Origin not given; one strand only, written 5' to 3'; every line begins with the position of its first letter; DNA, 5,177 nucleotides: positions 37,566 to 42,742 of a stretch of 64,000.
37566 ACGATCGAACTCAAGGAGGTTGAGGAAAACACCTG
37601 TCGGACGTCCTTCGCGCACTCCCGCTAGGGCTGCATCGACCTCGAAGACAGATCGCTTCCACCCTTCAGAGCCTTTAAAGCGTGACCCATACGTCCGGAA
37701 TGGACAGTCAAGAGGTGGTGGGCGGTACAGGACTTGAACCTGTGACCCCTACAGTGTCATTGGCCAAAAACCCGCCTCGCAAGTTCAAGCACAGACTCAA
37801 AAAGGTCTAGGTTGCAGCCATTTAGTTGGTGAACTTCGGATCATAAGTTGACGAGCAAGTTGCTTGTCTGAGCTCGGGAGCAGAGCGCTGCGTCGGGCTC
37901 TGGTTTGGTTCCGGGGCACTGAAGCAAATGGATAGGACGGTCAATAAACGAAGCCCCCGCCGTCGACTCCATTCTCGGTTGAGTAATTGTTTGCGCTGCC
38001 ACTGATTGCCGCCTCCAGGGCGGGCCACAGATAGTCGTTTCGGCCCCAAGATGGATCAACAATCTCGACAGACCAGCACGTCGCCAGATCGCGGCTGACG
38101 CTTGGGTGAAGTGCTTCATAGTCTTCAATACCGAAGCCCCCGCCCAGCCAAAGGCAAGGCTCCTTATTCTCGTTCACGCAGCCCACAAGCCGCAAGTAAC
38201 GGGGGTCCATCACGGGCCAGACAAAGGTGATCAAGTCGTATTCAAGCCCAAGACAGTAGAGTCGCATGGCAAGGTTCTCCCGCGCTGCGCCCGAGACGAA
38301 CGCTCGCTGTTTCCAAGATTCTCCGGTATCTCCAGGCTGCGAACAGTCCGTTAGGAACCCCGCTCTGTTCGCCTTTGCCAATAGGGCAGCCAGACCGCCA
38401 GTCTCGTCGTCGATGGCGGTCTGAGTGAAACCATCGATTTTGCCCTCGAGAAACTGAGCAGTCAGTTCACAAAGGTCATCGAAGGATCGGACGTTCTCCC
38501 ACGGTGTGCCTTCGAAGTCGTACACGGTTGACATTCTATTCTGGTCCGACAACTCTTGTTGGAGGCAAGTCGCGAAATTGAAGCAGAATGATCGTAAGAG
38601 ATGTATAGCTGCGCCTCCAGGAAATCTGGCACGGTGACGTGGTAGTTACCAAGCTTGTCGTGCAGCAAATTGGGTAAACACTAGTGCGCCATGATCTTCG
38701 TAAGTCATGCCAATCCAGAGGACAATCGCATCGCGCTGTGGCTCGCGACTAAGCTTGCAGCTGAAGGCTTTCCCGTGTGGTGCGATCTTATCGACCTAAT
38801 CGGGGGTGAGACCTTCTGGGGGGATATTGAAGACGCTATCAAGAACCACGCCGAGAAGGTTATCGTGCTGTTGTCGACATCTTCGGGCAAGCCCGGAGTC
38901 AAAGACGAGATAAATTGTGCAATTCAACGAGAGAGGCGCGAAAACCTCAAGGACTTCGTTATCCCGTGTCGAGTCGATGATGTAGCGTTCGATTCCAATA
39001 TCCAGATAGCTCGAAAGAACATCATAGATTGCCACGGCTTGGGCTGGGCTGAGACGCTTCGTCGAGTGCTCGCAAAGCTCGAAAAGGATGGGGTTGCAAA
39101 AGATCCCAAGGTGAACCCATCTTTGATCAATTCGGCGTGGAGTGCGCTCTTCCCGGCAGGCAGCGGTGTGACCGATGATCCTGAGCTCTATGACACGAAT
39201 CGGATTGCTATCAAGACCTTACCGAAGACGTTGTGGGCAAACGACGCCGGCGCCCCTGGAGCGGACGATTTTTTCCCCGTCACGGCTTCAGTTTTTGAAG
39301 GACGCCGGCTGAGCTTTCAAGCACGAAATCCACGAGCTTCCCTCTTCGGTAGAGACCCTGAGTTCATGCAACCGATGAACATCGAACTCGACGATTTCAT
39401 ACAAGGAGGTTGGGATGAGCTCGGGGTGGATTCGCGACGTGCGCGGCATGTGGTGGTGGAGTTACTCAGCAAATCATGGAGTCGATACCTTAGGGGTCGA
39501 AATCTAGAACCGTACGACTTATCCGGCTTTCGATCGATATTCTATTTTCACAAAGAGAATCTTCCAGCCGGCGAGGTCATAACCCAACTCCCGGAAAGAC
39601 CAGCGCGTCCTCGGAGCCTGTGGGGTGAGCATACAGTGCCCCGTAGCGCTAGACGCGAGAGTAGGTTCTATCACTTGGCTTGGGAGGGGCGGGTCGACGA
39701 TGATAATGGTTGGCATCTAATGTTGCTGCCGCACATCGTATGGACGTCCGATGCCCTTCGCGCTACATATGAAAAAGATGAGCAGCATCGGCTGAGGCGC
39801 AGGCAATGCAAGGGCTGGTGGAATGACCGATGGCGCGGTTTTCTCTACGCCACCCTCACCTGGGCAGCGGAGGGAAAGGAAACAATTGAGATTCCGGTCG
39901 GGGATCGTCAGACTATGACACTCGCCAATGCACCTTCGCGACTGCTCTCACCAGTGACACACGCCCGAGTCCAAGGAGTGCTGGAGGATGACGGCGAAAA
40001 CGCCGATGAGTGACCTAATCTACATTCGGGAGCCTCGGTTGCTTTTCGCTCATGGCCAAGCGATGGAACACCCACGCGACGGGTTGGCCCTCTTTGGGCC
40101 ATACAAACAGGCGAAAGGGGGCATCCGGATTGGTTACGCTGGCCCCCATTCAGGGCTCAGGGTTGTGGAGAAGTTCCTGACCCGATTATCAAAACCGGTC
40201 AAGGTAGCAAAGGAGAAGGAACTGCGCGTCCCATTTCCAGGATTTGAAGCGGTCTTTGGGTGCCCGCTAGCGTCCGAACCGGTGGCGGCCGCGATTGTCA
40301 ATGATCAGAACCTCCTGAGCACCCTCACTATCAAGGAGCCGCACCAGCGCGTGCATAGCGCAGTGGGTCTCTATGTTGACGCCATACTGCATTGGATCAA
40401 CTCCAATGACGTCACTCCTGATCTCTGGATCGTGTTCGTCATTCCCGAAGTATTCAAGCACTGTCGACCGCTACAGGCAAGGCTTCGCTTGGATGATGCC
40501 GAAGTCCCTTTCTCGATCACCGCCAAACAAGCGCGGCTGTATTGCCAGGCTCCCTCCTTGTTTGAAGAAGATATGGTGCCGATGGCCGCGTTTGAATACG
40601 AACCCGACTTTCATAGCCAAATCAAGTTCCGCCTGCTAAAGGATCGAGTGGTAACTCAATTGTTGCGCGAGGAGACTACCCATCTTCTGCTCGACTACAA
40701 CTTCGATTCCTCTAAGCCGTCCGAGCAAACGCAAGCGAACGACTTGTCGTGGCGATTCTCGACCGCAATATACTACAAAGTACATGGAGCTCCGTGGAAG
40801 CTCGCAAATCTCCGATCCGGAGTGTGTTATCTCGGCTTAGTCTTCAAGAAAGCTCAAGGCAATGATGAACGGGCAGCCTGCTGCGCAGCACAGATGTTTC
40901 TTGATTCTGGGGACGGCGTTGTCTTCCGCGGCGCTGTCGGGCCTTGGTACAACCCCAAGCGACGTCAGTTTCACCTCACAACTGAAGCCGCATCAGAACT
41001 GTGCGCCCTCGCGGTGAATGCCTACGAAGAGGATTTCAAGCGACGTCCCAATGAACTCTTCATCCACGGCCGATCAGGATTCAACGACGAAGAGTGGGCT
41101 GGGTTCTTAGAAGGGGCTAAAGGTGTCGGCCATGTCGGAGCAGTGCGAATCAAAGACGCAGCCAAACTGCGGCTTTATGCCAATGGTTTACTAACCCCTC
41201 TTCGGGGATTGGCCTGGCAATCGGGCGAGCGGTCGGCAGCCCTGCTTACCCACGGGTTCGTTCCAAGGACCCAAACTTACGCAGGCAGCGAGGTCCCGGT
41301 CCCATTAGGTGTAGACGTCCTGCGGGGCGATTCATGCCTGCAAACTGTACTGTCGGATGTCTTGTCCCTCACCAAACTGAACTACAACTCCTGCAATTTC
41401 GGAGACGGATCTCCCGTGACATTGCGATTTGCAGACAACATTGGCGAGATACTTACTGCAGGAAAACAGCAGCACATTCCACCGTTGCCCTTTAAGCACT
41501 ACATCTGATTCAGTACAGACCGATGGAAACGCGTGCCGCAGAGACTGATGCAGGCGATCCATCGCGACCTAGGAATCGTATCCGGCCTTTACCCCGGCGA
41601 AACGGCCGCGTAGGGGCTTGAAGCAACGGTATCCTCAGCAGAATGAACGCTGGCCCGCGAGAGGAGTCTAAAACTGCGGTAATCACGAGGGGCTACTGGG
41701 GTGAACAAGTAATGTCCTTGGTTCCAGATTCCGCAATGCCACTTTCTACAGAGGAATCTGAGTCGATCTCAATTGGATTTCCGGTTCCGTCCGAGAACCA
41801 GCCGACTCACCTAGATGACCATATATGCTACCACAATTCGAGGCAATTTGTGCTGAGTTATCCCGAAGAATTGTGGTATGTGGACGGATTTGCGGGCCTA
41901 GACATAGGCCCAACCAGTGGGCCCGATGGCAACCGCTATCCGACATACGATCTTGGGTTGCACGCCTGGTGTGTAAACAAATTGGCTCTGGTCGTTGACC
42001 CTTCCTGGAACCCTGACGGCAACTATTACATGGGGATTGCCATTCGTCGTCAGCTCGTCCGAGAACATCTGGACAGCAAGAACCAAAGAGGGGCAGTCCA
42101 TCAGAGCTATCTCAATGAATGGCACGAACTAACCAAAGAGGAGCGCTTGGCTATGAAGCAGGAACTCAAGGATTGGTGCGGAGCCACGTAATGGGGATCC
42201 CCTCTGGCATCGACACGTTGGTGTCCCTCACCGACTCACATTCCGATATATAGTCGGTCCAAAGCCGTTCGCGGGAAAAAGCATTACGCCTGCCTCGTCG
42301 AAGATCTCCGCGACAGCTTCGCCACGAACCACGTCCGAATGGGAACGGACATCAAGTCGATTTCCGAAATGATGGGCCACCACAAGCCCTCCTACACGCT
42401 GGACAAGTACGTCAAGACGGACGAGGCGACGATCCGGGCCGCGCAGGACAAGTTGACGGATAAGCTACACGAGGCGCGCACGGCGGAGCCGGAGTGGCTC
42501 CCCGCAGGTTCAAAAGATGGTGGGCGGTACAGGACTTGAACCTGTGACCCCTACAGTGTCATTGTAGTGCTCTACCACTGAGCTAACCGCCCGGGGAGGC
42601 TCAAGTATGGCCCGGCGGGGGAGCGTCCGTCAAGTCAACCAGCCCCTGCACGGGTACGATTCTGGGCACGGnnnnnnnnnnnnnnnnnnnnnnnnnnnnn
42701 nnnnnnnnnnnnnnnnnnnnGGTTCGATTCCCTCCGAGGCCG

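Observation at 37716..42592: About 4.8-kb islet integrated at the 3' end of tRNA-Val(GAC), bounded by a perfect 47-bp direct repeat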

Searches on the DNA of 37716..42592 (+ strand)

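Call 92: search_dna_similar(query=window:37716-42592:+, collection=plasmids, mode=distant, max_rows=8)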
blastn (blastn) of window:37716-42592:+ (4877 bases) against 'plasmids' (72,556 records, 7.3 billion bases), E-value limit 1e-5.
Records with a match: 35; places in all: 35; records where one place covers at least 80% of the query: 0.
Best place of each record, by identity: 80-90% 13; 60-80% 22.
By first word of the organism name: Azospirillum 11; Sinorhizobium 4; Sphingobium 4; Bradyrhizobium 4; Ralstonia 3; Sphingomonas 2; Indioceanicola 1; Shinella 1; Methylobacterium 1; Vescimonas 1; and 3 more.
By predicted mobility (MOB-suite, as given by PLSDB): non-mobilizable 26; conjugative 5; mobilizable 4.
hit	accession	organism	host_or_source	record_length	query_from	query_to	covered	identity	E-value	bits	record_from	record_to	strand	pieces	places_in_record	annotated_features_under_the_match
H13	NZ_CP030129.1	Indioceanicola profundi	sediment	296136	3077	3233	3%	68.9%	5e-6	64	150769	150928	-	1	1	hypothetical protein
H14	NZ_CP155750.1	Sphingomonas parapaucimobilis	Chinese cabbage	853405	4798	4877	2%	80.2%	1e-8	72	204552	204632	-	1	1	none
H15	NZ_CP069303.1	Shinella sp. PSBB067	monoisolate,Minnesota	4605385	4802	4877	2%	84.2%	2e-12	84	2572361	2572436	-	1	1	none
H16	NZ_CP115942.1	Ralstonia syzygii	Musa sp.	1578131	4803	4877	2%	85.3%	4e-13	87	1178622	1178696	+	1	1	none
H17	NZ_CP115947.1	Ralstonia solanacearum MolK2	Musa sp.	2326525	4803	4877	2%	85.3%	4e-13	87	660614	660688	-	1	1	record has no annotation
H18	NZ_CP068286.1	Ralstonia syzygii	Musa balbisiana cultivar Kepok,banana ...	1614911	4803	4877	2%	85.3%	4e-13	87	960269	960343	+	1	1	record has no annotation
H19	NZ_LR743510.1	Methylobacterium bullatum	-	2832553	4802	4877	2%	82.9%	7e-11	80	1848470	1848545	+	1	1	none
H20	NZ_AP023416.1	Vescimonas fastidiosa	Homo sapiens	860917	4803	4875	1%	85.3%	8e-10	76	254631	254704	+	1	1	none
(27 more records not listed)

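Call 93: search_dna_similar(query=window:37716-42592:+, collection=phages, mode=distant, max_rows=8)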
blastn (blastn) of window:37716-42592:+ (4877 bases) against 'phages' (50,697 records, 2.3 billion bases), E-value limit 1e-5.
Records with a match: 14; places in all: 14; records where one place covers at least 80% of the query: 0.
Best place of each record, by identity: 80-90% 14.
By first word of the organism name: Bacteriophage 9; Ralstonia 4; Acetobacter 1.
By host as written in the record: - 9; Acetobacter sp. ATCC 21760 1; Ralstonia solanacearum T334 1; Ralstonia solanacearum T379 1; Ralstonia solanacearum T394 1; Ralstonia solanacearum T328 1.
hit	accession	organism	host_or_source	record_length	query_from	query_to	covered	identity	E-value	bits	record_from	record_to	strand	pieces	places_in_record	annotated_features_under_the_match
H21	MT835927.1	Bacteriophage sp.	human fecal samples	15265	4802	4877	2%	84.8%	3e-9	72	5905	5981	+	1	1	record has no annotation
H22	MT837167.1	Bacteriophage sp.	human fecal samples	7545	4802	4877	2%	84.8%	3e-9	72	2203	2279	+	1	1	record has no annotation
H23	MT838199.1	Bacteriophage sp.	human fecal samples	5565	4802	4877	2%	84.8%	3e-9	72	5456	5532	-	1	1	record has no annotation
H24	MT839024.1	Bacteriophage sp.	human fecal samples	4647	4802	4877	2%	84.8%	3e-9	72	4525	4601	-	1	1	record has no annotation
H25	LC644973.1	Acetobacter phage phiAX1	Acetobacter sp. ATCC 21760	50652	4803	4877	2%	85.3%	1e-13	87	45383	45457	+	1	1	tRNA-Val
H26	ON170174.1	Ralstonia phage YO102_1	Ralstonia solanacearum T334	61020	4803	4877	2%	85.3%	1e-13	87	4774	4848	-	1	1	record has no annotation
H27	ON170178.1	Ralstonia phage YO103_7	Ralstonia solanacearum T379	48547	4803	4877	2%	85.3%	1e-13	87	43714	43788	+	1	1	record has no annotation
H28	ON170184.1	Ralstonia phage YO106_1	Ralstonia solanacearum T394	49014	4803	4877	2%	85.3%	1e-13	87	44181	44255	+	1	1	record has no annotation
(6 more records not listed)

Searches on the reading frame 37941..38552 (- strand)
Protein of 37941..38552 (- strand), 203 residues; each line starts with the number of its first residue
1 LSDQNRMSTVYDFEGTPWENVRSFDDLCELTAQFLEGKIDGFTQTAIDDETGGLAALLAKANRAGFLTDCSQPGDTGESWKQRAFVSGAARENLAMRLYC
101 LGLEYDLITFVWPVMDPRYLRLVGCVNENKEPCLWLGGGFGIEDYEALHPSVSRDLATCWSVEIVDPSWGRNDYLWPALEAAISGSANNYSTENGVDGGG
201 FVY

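Call 7: search_protein_families(library=pfam, proteins=[window:37941-38552:-], max_evalue=0.01)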
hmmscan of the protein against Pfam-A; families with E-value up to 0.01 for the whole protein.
window:37941-38552:- (203 aa): 1 family
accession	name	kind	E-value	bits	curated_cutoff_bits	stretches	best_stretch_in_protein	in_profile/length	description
PF21897.1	DUF6919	-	5.1e-36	125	27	1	17-183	5-180/183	Domain of unknown function (DUF6919)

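Call 10: search_protein_families(library=padloc, proteins=[window:37941-38552:-], max_evalue=0.01)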
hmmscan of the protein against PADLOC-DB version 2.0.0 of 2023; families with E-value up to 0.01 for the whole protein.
window:37941-38552:- (203 aa): 0 families

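Call 19: search_protein_families(library=ncbifam, proteins=[window:37941-38552:-], max_evalue=1)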
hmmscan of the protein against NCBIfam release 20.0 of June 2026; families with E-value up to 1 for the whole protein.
window:37941-38552:- (203 aa): 0 families

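Call 61: search_protein_families(library=phrogs, proteins=[window:37941-38552:-], max_evalue=0.01)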
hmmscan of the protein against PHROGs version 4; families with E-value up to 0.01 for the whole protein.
window:37941-38552:- (203 aa): 0 families

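Call 68: search_dna_similar(query=window:37941-38552:-, collection=plasmids, mode=protein, max_rows=12)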
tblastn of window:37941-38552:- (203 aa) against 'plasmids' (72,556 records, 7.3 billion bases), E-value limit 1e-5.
Records with a match: 39; places in all: 46; records where one place covers at least 80% of the query: 21.
Best place of each record, by identity: <60% 39.
By first word of the organism name: Streptomyces 36; Kitasatospora 2; Amycolatopsis 1.
By predicted mobility (MOB-suite, as given by PLSDB): non-mobilizable 28; mobilizable 8; conjugative 3.
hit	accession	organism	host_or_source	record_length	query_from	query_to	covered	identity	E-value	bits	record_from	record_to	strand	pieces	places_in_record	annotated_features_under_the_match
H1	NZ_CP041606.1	Streptomyces sp. S1D4-14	Isolated strain,Microscale soil grain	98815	18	196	88%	33.7%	5e-10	65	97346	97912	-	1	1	hypothetical protein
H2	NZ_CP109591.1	Streptomyces sp. NBC_01361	-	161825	18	184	82%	35.3%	2e-16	84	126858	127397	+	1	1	hypothetical protein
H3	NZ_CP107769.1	Streptomyces griseorubiginosus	-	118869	18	188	84%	32.3%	8e-11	67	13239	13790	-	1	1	hypothetical protein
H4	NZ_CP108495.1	Streptomyces sp. NBC_01241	-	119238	18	179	80%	33.9%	2e-12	72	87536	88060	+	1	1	hypothetical protein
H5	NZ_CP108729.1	Streptomyces sp. NBC_00989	-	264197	18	179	80%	33.5%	3e-12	72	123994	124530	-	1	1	hypothetical protein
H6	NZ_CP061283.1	Streptomyces xanthii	whole organism,leaf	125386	18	188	84%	31.1%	8e-11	67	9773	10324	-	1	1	hypothetical protein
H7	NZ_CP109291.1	Streptomyces uncialis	-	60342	18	190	85%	30.7%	5e-10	65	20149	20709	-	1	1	hypothetical protein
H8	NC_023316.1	Streptomyces sp. 14R-10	Chinese medicinal herbs in the Shanghai ...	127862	18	184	82%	31.7%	2e-11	69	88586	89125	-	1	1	hypothetical protein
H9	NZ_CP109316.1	Streptomyces sp. NBC_01601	-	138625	18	179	80%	32.6%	2e-10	66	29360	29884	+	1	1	hypothetical protein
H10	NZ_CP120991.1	Streptomyces sp. Alt1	-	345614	18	191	86%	30.3%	2e-11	69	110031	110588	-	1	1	hypothetical protein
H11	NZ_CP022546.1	Streptomyces sp. 11-1-2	Solanum tuberosum,Pure culture,Scab ...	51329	18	176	78%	33.1%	3e-6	54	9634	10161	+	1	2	hypothetical protein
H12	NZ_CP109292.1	Streptomyces uncialis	-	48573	18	180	80%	32.0%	3e-7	57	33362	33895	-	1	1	hypothetical protein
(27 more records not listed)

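Call 69: search_dna_similar(query=window:37941-38552:-, collection=phages, mode=protein, max_rows=12)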
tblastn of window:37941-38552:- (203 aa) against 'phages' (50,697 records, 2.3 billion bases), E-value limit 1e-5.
No match.
